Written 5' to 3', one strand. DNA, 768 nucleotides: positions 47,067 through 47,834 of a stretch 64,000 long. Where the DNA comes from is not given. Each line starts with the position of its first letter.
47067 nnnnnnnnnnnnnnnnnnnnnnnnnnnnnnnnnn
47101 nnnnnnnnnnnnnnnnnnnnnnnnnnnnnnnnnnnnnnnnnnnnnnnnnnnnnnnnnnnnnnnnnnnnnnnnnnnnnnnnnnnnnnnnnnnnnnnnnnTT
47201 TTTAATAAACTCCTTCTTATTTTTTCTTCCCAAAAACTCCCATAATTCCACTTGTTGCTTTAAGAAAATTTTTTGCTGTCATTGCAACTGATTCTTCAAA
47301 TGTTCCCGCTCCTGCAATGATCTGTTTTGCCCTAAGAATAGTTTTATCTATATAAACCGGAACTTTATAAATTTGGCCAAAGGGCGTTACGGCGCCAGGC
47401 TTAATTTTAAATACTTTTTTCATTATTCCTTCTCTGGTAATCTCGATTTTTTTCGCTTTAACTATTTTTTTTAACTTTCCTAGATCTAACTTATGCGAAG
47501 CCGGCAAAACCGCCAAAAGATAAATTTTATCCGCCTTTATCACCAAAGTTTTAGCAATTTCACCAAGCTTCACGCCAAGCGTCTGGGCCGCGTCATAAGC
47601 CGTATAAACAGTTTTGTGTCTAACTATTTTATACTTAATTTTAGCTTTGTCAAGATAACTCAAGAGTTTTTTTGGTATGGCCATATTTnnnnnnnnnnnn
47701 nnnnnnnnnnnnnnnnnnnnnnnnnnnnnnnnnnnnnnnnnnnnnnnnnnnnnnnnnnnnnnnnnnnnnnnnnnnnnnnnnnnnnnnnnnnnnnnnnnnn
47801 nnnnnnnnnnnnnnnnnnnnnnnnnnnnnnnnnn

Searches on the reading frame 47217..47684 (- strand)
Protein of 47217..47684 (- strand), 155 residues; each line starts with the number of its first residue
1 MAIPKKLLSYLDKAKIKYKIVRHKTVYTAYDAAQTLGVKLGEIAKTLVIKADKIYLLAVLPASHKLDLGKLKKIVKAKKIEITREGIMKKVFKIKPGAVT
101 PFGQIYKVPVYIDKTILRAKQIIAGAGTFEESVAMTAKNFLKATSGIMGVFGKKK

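Call 14: search_protein_families(library=pfam, proteins=[window:47217-47684:-], max_evalue=0.001)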
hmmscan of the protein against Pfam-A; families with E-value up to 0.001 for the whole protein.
window:47217-47684:- (155 aa): 1 family
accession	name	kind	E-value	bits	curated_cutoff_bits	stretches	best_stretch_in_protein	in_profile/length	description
PF04073.20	tRNA_edit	-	1.2e-28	100.1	25.5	1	23-141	1-121/123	Aminoacyl-tRNA editing domain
